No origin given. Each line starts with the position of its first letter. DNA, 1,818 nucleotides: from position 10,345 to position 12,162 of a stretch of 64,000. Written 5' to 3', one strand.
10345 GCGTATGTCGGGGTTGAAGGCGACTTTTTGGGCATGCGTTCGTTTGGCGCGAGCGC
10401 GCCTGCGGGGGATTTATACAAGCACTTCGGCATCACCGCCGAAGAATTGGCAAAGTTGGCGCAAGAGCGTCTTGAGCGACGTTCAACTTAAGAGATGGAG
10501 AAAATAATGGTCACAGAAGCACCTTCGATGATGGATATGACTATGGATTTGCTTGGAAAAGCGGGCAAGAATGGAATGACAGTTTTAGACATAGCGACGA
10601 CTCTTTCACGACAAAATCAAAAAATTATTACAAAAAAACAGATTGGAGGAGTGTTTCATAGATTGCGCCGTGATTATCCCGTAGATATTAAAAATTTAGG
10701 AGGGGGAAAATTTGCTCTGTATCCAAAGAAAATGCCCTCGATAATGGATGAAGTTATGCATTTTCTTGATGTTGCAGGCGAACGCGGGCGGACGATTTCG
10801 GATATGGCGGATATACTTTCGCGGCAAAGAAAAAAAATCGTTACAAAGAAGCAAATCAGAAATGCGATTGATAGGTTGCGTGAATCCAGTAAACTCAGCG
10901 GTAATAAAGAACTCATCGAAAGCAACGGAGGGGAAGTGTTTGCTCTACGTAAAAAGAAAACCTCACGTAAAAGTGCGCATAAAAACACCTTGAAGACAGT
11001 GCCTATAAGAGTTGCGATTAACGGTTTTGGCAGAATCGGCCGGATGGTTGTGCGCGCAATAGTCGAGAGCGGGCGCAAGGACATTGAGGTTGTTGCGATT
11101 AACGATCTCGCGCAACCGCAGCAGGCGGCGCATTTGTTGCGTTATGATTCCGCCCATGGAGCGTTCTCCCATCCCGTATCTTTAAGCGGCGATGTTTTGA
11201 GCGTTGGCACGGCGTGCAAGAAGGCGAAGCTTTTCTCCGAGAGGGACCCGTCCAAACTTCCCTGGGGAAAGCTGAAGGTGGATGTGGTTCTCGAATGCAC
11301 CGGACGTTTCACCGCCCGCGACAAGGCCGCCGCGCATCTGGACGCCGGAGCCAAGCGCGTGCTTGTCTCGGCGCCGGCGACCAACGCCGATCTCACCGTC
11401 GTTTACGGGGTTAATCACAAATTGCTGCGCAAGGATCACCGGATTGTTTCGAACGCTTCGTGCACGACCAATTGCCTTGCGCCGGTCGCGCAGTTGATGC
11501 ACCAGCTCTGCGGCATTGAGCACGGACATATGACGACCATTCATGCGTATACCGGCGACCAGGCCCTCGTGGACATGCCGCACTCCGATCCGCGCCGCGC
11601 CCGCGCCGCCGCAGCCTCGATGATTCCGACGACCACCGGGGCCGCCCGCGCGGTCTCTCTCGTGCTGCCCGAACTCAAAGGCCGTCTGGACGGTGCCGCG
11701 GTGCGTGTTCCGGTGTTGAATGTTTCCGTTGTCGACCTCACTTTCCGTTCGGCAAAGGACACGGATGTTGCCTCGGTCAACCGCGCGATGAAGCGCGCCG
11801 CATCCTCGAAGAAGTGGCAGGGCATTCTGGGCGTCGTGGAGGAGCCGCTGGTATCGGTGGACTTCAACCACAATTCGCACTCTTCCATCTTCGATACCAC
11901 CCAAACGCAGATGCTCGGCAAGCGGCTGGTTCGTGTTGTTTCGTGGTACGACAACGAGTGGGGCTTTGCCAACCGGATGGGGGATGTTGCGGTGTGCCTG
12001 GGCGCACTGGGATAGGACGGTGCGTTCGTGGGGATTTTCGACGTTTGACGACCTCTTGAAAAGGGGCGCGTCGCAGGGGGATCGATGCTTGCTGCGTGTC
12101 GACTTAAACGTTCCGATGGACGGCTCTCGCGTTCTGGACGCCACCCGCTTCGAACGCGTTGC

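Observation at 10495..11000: GAPDH carries an in-frame, AT-rich N-terminal extension of two tandem H1/H5-like winged-helix repeats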

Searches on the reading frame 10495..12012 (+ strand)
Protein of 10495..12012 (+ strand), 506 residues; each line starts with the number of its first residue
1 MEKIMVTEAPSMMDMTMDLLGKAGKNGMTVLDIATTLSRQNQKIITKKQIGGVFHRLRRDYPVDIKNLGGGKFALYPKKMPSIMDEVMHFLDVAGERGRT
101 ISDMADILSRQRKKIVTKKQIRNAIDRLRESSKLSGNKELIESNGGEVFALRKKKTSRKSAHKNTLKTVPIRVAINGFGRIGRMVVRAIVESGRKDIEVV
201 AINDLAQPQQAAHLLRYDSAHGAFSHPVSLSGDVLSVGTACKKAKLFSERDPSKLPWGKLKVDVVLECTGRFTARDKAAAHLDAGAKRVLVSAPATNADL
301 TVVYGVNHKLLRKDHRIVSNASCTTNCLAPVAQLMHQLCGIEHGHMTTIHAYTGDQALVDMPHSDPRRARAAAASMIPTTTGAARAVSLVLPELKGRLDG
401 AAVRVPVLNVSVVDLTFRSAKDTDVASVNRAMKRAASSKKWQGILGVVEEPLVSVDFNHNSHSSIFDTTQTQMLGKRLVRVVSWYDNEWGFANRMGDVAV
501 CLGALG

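Call 4: search_protein_families(library=pfam, proteins=[window:10495-12012:+], max_evalue=10)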
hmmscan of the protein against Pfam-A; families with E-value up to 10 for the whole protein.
window:10495-12012:+ (506 aa): 8 families
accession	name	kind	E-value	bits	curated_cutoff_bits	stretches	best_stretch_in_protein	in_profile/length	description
PF02800.25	Gp_dh_C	-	1.9e-60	203.5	24.4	1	328-485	1-158/158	Glyceraldehyde 3-phosphate dehydrogenase, C-terminal domain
PF00044.30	Gp_dh_N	-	2.7e-35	121.1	31.7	1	171-274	1-100/101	Glyceraldehyde 3-phosphate dehydrogenase, NAD binding domain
PF03447.22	NAD_binding_3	-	0.0002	22.5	24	1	177-297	1-94/116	Homoserine dehydrogenase, NAD binding domain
PF00107.32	ADH_zinc_N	-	0.0053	17.2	31.8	1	258-335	55-127/129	Zinc-binding dehydrogenase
PF01113.26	DapB_N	-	0.023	15.2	25.6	1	171-207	1-36/124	Dihydrodipicolinate reductase, N-terminus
PF06419.17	COG6_N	-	0.035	14.7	27.4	1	78-125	50-97/114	Conserved oligomeric complex COG6, N-terminal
PF01408.29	GFO_IDH_MocA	-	0.098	13.8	24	1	171-213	1-42/120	Oxidoreductase family, NAD-binding Rossmann fold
PF00558.24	Vpu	-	0.4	10.9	24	1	108-147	26-61/81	Vpu protein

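Call 6: find_homologous_proteins(query=window:10495-12012:+, max_evalue=1e-30)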
Query window:10495-12012:+ (506 aa): 8000 proteins with E <= 1e-30 among 8000 candidates; the best 120 are listed.
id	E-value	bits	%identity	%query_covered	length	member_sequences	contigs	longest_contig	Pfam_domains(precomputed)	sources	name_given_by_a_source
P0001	0.0e+0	1114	100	99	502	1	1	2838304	PF02800.26,PF00044.31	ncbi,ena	-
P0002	8.4e-212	722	94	68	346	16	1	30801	PF02800.26,PF00044.31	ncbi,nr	ncbi:MAG: type I glyceraldehyde-3-phosphate dehydrogenase [Hyphomicrobiales bacterium]|nr:type I gly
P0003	5.0e-200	683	90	66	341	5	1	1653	PF02800.26,PF00044.31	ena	-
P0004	6.4e-187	640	84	67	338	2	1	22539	PF02800.26,PF00044.31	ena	-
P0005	1.1e-171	590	79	66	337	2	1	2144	PF02800.26,PF00044.31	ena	-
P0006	1.4e-171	590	76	66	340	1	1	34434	PF02800.26,PF00044.31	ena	-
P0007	1.5e-165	570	78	63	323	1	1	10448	PF02800.26,PF00044.31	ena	-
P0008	1.0e-160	554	75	64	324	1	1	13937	PF02800.26,PF00044.31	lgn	-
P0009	1.4e-150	520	79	58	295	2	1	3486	PF02800.26,PF00044.31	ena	-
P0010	2.6e-146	506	68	66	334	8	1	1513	PF02800.26,PF00044.31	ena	-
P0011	1.6e-144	500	67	66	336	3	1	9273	PF02800.26,PF00044.31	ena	-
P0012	3.8e-144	499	67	66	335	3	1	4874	PF02800.26,PF00044.31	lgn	-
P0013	2.9e-141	490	65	66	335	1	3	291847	PF02800.26,PF00044.31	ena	-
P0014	3.1e-141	490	66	66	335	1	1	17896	PF02800.26,PF00044.31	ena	-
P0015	4.0e-141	489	65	66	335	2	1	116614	PF02800.26,PF00044.31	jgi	-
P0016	2.0e-140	487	66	66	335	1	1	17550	PF02800.26,PF00044.31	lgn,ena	-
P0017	2.4e-140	487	65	66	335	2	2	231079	PF02800.26,PF00044.31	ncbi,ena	-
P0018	4.4e-140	486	64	66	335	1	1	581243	PF02800.26,PF00044.31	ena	-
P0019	5.0e-140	486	65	66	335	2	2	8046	PF02800.26,PF00044.31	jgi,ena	jgi:glyceraldehyde 3-phosphate dehydrogenase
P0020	6.0e-140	485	66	66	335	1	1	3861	PF02800.26,PF00044.31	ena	-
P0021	8.9e-140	485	67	66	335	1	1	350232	PF02800.26,PF00044.31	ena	-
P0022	1.2e-139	484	67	66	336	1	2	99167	PF02800.26,PF00044.31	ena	-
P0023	1.6e-139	484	66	66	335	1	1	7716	PF02800.26,PF00044.31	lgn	-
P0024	2.1e-139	484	65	66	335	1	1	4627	PF02800.26,PF00044.31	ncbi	-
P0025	2.6e-139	483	64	67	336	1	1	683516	PF02800.26,PF00044.31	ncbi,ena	-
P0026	3.3e-139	483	64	66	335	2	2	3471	PF02800.26,PF00044.31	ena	-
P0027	4.0e-139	483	64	66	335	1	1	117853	PF02800.26,PF00044.31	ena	-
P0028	4.5e-139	482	65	66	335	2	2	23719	PF02800.26,PF00044.31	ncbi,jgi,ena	-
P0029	4.7e-139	482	64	66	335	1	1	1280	PF02800.26,PF00044.31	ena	-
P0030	6.5e-139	482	65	66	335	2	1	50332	PF02800.26,PF00044.31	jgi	-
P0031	6.8e-139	482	64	66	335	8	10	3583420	PF02800.26,PF00044.31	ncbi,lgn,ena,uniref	ncbi:type I glyceraldehyde-3-phosphate dehydrogenase [Tepidicaulis sp.]|uniref:type I glyceraldehyde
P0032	7.0e-139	482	66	66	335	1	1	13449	PF02800.26,PF00044.31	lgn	-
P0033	7.7e-139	482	65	66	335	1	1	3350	PF02800.26,PF00044.31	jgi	jgi:glyceraldehyde 3-phosphate dehydrogenase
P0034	1.0e-138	481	64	66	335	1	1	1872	PF02800.26,PF00044.31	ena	-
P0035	1.4e-138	481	64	66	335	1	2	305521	PF02800.26,PF00044.31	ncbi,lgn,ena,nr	ncbi:MAG: type I glyceraldehyde-3-phosphate dehydrogenase [Rhodobiaceae bacterium]|nr:MAG: type I gl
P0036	1.5e-138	481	66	67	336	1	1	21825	PF02800.26,PF00044.31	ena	-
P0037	1.5e-138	481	65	66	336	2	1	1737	PF02800.26,PF00044.31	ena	-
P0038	1.5e-138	481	64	66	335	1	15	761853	PF02800.26,PF00044.31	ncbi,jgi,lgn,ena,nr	ncbi:MAG: type I glyceraldehyde-3-phosphate dehydrogenase [Alphaproteobacteria bacterium]|jgi:glycer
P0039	1.7e-138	481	65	66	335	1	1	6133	PF02800.26,PF00044.31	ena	-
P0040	1.8e-138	480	66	66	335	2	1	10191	PF02800.26,PF00044.31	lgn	-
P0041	2.1e-138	480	66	66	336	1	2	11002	PF02800.26,PF00044.31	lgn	-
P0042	2.9e-138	480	65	66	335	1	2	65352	PF02800.26,PF00044.31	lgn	-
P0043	3.2e-138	480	65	66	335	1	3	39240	PF02800.26,PF00044.31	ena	-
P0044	3.2e-138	480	66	66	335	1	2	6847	PF02800.26,PF00044.31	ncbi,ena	-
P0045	5.1e-138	479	64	66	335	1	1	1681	PF02800.26,PF00044.31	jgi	-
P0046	5.3e-138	479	64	66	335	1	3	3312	PF02800.26,PF00044.31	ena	-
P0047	6.4e-138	479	66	66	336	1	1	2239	PF02800.26,PF00044.31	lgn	-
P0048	7.4e-138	478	64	66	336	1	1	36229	PF02800.26,PF00044.31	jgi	jgi:glyceraldehyde 3-phosphate dehydrogenase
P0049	8.5e-138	478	64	66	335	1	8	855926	PF02800.26,PF00044.31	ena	-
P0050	8.9e-138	478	65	66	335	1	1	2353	PF02800.26,PF00044.31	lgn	-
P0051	9.8e-138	478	65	66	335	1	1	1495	PF02800.26,PF00044.31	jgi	jgi:glyceraldehyde 3-phosphate dehydrogenase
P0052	1.1e-137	478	64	66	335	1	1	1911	PF02800.26,PF00044.31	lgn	-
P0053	1.1e-137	478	64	66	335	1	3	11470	PF02800.26,PF00044.31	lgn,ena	-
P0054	1.2e-137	478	65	66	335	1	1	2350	PF02800.26,PF00044.31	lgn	-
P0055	1.2e-137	478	66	67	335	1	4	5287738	PF02800.26,PF00044.31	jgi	-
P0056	1.2e-137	478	64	66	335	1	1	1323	PF02800.26,PF00044.31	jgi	jgi:glyceraldehyde 3-phosphate dehydrogenase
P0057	1.5e-137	477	64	66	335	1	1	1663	PF02800.26,PF00044.31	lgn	-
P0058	1.5e-137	477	64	66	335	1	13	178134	PF02800.26,PF00044.31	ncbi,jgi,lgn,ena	-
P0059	1.6e-137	477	64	66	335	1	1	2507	PF02800.26,PF00044.31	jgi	jgi:glyceraldehyde 3-phosphate dehydrogenase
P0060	1.6e-137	477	65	66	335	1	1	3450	PF02800.26,PF00044.31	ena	-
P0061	1.6e-137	477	65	66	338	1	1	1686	PF02800.26,PF00044.31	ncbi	-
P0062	1.7e-137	477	64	66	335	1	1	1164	PF02800.26,PF00044.31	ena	-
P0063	1.7e-137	477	64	66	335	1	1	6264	PF02800.26,PF00044.31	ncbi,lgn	-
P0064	1.7e-137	477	64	66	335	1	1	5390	PF02800.26,PF00044.31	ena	-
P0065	1.8e-137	477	64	66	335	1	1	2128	PF02800.26,PF00044.31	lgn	-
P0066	2.0e-137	477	64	66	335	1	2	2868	PF02800.26,PF00044.31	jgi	-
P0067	2.1e-137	477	65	66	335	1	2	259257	PF02800.26,PF00044.31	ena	-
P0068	2.2e-137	477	64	66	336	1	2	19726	PF02800.26,PF00044.31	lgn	-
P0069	2.3e-137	477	63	66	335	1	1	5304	PF02800.26,PF00044.31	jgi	-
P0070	2.7e-137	477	65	66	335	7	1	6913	PF02800.26,PF00044.31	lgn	-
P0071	2.8e-137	477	65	66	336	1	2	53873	PF02800.26,PF00044.31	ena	-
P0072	2.8e-137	477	64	66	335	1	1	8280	PF02800.26,PF00044.31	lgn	-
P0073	2.9e-137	476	64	66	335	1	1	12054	PF02800.26,PF00044.31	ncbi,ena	-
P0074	2.9e-137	476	64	66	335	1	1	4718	PF02800.26,PF00044.31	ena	-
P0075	3.5e-137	476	63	66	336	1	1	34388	PF02800.26,PF00044.31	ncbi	ncbi:MAG: type I glyceraldehyde-3-phosphate dehydrogenase [Alphaproteobacteria bacterium]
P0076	3.9e-137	476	64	66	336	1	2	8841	PF02800.26,PF00044.31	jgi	-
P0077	4.1e-137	476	64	66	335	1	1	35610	PF02800.26,PF00044.31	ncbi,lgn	ncbi:MAG: type I glyceraldehyde-3-phosphate dehydrogenase [Parvibaculum sp.]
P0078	4.2e-137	476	64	66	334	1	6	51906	PF02800.26,PF00044.31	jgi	jgi:glyceraldehyde 3-phosphate dehydrogenase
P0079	4.7e-137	476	64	66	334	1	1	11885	PF02800.26,PF00044.31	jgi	jgi:glyceraldehyde 3-phosphate dehydrogenase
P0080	4.9e-137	476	66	66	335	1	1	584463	PF02800.26,PF00044.31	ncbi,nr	ncbi:MAG: type I glyceraldehyde-3-phosphate dehydrogenase [Rhizobiales bacterium]|nr:type I glyceral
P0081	4.9e-137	476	64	66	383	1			PF02800.26,PF00044.31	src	-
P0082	5.1e-137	476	64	66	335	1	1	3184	PF02800.26,PF00044.31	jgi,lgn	jgi:glyceraldehyde 3-phosphate dehydrogenase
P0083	5.3e-137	476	65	66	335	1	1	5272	PF02800.26,PF00044.31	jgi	-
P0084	5.6e-137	476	64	66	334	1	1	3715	PF02800.26,PF00044.31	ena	-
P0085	5.7e-137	476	64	66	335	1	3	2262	PF02800.26,PF00044.31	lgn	-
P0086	5.8e-137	476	64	66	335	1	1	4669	PF02800.26,PF00044.31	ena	-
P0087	6.3e-137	475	65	66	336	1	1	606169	PF02800.26,PF00044.31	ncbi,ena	ncbi:MAG: type I glyceraldehyde-3-phosphate dehydrogenase [Alphaproteobacteria bacterium]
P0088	6.6e-137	475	66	66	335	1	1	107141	PF02800.26,PF00044.31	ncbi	-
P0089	7.0e-137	475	63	67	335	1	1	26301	PF02800.26,PF00044.31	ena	-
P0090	7.0e-137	475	63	66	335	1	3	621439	PF02800.26,PF00044.31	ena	-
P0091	7.4e-137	475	65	66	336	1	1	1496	PF02800.26,PF00044.31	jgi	jgi:glyceraldehyde 3-phosphate dehydrogenase (phosphorylating)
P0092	7.4e-137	475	65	66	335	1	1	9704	PF02800.26,PF00044.31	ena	-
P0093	7.6e-137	475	66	66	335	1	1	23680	PF02800.26,PF00044.31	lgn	-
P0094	8.3e-137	475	64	66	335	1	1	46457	PF02800.26,PF03447.23,PF00044.31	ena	-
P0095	8.6e-137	475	65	66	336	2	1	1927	PF02800.26,PF00044.31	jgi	jgi:glyceraldehyde 3-phosphate dehydrogenase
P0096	8.8e-137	475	64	66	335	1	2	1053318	PF02800.26,PF00044.31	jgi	jgi:glyceraldehyde 3-phosphate dehydrogenase (phosphorylating)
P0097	8.8e-137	475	63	66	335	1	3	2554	PF02800.26,PF00044.31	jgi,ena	-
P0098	9.2e-137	475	64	66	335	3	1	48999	PF02800.26,PF00044.31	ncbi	-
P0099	9.4e-137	475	65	66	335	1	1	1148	PF02800.26,PF00044.31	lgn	-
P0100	9.5e-137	475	63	66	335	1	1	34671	PF02800.26,PF00044.31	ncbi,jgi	-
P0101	9.6e-137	475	64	66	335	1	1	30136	PF02800.26,PF00044.31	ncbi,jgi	jgi:glyceraldehyde 3-phosphate dehydrogenase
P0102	9.7e-137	475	64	66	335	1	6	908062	PF02800.26,PF00044.31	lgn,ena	-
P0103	9.7e-137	475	64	66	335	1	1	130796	PF02800.26,PF00044.31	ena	-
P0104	9.8e-137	475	65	66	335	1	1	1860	PF02800.26,PF00044.31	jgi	-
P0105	9.9e-137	475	63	66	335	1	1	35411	PF02800.26,PF00044.31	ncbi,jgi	-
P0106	1.0e-136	475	65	66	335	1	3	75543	PF02800.26,PF00044.31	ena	-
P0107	1.1e-136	475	64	66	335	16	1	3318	PF02800.26,PF00044.31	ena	-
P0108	1.1e-136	475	66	66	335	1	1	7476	PF02800.26,PF00044.31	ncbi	-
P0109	1.1e-136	475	64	66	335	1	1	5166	PF02800.26,PF00044.31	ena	-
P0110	1.2e-136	475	64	66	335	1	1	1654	PF02800.26,PF00044.31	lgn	-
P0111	1.2e-136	474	63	67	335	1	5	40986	PF02800.26,PF00044.31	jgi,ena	jgi:glyceraldehyde 3-phosphate dehydrogenase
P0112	1.2e-136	474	64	66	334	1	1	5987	PF02800.26,PF00044.31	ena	-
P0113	1.3e-136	474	64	66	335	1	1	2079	PF02800.26,PF00044.31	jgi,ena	-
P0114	1.3e-136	474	63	66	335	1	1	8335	PF02800.26,PF00044.31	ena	-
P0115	1.4e-136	474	65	66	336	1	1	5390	PF02800.26,PF00044.31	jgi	jgi:glyceraldehyde 3-phosphate dehydrogenase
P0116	1.4e-136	474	65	66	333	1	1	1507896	PF02800.26,PF00044.31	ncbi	ncbi:MAG: type I glyceraldehyde-3-phosphate dehydrogenase [Halopseudomonas aestusnigri]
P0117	1.4e-136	474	64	66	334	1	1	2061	PF02800.26,PF00044.31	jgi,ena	jgi:glyceraldehyde 3-phosphate dehydrogenase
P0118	1.4e-136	474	65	66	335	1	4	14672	PF02800.26,PF00044.31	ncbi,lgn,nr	ncbi:MAG: type I glyceraldehyde-3-phosphate dehydrogenase [Alphaproteobacteria bacterium]|nr:type I 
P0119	1.4e-136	474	63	66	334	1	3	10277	PF02800.26,PF00044.31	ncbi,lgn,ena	-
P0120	1.4e-136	474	64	66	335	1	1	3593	PF02800.26,PF00044.31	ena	-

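Call 7: search_protein_families(library=ncbifam, proteins=[window:10495-12012:+], max_evalue=10)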
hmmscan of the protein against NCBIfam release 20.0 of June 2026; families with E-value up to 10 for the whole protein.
window:10495-12012:+ (506 aa): 16 families
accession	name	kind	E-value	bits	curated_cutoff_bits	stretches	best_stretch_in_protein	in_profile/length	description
TIGR01534.1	GAPDH-I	equivalog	1.5e-126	422.1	367.2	1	172-495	1-328/330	type I glyceraldehyde-3-phosphate dehydrogenase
NF005830.0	PRK07729.1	equivalog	1.7e-123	411.9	546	1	171-499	3-327/343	glyceraldehyde-3-phosphate dehydrogenase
NF010058.0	PRK13535.1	equivalog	2.2e-118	395.3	539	1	171-501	3-332/339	erythrose-4-phosphate dehydrogenase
TIGR01532.1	E4PD_g-proteo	equivalog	2e-115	385.5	530.55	1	172-497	1-325/325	erythrose-4-phosphate dehydrogenase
NF033735.1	G3PDH_Arsen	exception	4.5e-110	368.1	450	1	173-499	1-323/323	ArsJ-associated glyceraldehyde-3-phosphate dehydrogenase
NF005641.0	PRK07403.1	equivalog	7.5e-108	360.7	616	1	171-499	2-329/337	type I glyceraldehyde-3-phosphate dehydrogenase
NF006512.0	PRK08955.1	equivalog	5.2e-97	325.2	563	1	171-503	3-331/334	glyceraldehyde-3-phosphate dehydrogenase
NF011954.0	PRK15425.1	equivalog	7.5e-88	294.8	662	1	171-498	3-325/331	glyceraldehyde-3-phosphate dehydrogenase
NF006139.0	PRK08289.1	equivalog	7.8e-76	255.6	431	1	147-494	107-461/480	glyceraldehyde-3-phosphate dehydrogenase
NF003251.0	PRK04207.1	equivalog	5.3e-05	22.4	185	2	171-207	3-37/343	type II glyceraldehyde-3-phosphate dehydrogenase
NF011456.0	PRK14874.1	equivalog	0.0013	17.8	223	1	262-354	67-162/346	aspartate-semialdehyde dehydrogenase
TIGR01921.1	DAP-DH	equivalog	0.0041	16.4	180.6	1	171-209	4-40/324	diaminopimelate dehydrogenase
NF001319.0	PRK00258.3-3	equivalog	0.0085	15.1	252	1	118-215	70-163/279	shikimate dehydrogenase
NF009202.0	PRK12550.1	equivalog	0.059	12.6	306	1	118-218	70-169/272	shikimate 5-dehydrogenase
NF006771.0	PRK09290.1-5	subfamily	0.062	11.8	399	1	55-142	252-338/413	allantoate amidohydrolase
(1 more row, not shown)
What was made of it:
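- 11005..12015 (+): Type I GAPDH body. TIGR01534 422 bits, with PF00044 and PF02800 (calls 4, 7).
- On Type I GAPDH (TIGR01534; PF00044 + PF02800): Gp_dh_N gives 2.7e-35 and Gp_dh_C gives 1.9e-60 (calls 4, 7).
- Checked: Residues about 171-506 are type I GAPDH: TIGR01534 scores 422 bits against a cutoff of 367, and Gp_dh_N and Gp_dh_C both match (calls 4, 7).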

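Call 8: find_encoding_contigs(protein=P0002, flank=5000, max_places=4)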
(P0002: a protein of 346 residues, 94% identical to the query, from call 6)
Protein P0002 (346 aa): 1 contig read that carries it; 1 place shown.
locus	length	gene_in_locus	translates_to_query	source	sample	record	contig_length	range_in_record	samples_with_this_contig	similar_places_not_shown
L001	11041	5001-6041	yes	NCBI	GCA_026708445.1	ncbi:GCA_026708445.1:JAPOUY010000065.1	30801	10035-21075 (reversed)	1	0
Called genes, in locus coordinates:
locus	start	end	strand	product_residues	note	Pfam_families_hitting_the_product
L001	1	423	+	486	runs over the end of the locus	PF04326:SLFN_AlbA_2, PF13749:HATPase_c_4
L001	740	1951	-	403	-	PF13191:AAA_16 (weak), PF13401:AAA_22 (faint), PF03965:Penicillinase_R (faint)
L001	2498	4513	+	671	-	PF00456:Transketolase_N, PF13292:DXP_synthase_N (faint), PF02779:Transket_pyr, PF22613:Transketolase_C_1, PF02780:Transketolase_C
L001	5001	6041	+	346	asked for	PF00044:Gp_dh_N, PF02800:Gp_dh_C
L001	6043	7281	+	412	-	PF00162:PGK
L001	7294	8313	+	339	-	PF00274:Glycolytic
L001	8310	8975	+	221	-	PF02581:TMP-TENI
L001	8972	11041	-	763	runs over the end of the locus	PF03797:Autotransporter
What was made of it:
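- NCBI annotation of L001 calls a 346-aa GAPDH from an internal ATG (calls 6, 8).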

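Call 9: find_encoding_contigs(protein=P0004, flank=5000, max_places=3)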
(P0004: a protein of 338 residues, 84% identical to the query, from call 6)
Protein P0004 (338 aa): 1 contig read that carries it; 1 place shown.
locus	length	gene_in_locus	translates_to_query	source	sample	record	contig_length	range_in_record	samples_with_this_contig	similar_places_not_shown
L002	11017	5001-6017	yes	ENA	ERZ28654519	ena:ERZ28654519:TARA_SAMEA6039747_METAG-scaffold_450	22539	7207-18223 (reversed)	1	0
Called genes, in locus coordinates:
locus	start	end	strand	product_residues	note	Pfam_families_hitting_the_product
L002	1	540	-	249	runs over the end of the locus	PF20772:TACO1_YebC_N, PF01709:Transcrip_reg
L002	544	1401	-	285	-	PF00149:Metallophos (weak), PF13277:YmdB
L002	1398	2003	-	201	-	PF01812:5-FTHF_cyc-lig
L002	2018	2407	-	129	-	PF05164:ZapA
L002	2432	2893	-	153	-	-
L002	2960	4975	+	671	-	PF00456:Transketolase_N, PF13292:DXP_synthase_N (weak), PF02779:Transket_pyr, PF22613:Transketolase_C_1, PF02780:Transketolase_C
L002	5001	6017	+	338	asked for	PF00044:Gp_dh_N, PF02800:Gp_dh_C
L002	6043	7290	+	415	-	PF00162:PGK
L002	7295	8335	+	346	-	PF00274:Glycolytic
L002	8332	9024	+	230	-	PF02581:TMP-TENI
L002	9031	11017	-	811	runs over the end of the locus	PF01266:DAO, PF13738:Pyr_redox_3 (faint), PF16350:FAO_M, PF01571:GCV_T, PF08669:GCV_T_C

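Call 10: find_encoding_contigs(protein=P0001, flank=3000, max_places=3)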
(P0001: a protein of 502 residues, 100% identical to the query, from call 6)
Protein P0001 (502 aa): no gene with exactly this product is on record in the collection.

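Call 23: find_encoding_contigs(protein=P0003, flank=3000, max_places=5)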
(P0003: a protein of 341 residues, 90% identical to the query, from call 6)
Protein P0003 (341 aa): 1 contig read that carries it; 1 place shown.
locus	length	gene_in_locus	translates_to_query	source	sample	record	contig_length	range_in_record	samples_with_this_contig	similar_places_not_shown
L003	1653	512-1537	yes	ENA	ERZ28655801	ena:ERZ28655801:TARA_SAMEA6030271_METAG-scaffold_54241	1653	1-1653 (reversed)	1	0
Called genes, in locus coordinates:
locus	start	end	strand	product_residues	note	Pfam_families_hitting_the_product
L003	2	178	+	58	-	?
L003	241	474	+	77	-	-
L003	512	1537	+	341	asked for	PF00044:Gp_dh_N, PF02800:Gp_dh_C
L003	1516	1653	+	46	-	?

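Call 24: find_encoding_contigs(protein=P0006, flank=4000, max_places=3)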
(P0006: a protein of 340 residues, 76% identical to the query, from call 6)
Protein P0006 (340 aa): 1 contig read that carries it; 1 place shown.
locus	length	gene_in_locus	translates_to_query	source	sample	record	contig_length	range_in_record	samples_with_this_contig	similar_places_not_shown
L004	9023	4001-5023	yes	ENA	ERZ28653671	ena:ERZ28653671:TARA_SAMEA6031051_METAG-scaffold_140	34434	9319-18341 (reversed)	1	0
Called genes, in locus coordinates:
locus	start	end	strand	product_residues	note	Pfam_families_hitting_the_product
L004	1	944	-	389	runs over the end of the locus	PF01555:N6_N4_Mtase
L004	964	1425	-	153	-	-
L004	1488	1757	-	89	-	-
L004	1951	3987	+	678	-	PF00456:Transketolase_N, PF13292:DXP_synthase_N (faint), PF02779:Transket_pyr, PF02780:Transketolase_C, PF22613:Transketolase_C_1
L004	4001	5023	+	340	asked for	PF00044:Gp_dh_N, PF02800:Gp_dh_C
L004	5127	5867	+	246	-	-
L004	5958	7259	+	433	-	PF00162:PGK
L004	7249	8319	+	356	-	PF00274:Glycolytic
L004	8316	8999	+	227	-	PF02581:TMP-TENI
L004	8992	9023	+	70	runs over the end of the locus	PF24718:HTH_73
